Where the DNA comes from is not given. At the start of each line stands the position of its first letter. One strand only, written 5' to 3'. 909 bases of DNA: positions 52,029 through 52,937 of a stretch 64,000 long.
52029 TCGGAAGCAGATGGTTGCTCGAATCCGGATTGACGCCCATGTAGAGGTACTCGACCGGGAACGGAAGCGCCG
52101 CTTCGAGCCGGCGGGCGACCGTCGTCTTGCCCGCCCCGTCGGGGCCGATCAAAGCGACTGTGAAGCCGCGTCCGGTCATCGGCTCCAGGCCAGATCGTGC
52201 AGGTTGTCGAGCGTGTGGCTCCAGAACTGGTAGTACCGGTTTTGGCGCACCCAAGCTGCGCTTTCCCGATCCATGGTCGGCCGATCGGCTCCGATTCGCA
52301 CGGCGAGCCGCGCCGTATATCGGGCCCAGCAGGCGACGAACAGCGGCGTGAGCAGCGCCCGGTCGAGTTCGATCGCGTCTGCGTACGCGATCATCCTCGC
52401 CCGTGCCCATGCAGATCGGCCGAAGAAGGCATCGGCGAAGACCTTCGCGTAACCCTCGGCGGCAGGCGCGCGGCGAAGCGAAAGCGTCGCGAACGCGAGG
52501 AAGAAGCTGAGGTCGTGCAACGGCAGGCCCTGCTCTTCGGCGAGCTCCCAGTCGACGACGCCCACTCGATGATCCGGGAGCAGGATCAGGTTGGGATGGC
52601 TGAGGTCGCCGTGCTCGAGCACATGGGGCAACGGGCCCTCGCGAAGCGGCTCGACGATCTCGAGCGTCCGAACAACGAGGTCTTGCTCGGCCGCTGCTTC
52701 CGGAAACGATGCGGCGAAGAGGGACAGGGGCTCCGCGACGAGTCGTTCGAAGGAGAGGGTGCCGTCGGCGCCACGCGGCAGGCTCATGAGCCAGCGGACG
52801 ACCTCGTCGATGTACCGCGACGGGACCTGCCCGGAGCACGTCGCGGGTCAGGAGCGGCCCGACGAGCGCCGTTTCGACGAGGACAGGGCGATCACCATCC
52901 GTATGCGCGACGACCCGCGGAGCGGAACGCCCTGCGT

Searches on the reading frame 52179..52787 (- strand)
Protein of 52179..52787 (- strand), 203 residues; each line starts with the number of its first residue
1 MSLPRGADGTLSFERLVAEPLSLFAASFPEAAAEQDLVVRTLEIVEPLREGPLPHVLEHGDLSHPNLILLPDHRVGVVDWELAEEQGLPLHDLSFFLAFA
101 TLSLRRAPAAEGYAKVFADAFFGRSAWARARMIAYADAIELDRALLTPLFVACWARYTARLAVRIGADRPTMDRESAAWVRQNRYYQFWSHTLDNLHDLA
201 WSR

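Call 3: search_protein_families(library=pfam, proteins=[window:52179-52787:-], max_evalue=1)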
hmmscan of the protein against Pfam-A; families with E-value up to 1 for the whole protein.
window:52179-52787:- (203 aa): 1 family
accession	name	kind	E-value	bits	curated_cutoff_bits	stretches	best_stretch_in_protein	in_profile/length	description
PF01636.29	APH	-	1.8e-08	34.9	23.2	1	35-131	153-237/239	Phosphotransferase enzyme family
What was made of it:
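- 52176..53190 (-): Type-B APH-fold kinase (337 aa when the frame is repaired). Its ATG overlaps the stop of the upstream gene (ATGA). In this sequence the frame is broken by one extra C. Pfam APH on the C-terminal part, E 1.8e-8: call 3.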

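Call 63: search_protein_representatives(protein=window:52179-52787:-)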
Query: 203 residues. Proteins with E-value up to 0.001 (for the whole library): 1555; up to 1e-10: 469; up to 1e-30: 146. The best 150 are listed.
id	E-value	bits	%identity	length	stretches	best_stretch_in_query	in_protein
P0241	3.0e-66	239.7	56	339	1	2-203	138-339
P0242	6.2e-57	209.2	57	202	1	33-203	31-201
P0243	1.1e-54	201.9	65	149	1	53-203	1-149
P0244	4.5e-50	186.8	46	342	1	4-202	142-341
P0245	8.6e-49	182.7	51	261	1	10-201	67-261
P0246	5.4e-48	180.1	51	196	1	23-202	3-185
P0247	7.6e-47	176.3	50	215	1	13-193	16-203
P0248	1.4e-46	175.4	48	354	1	10-201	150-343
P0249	2.7e-46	174.5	47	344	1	13-200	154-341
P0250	6.8e-46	173.2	49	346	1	13-199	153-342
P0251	9.2e-46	172.8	49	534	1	5-194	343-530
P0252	1.0e-45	172.6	48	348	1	2-193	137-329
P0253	2.4e-45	171.4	46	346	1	12-202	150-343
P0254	3.0e-45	171.1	46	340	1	9-201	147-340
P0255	7.0e-45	169.9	51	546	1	13-195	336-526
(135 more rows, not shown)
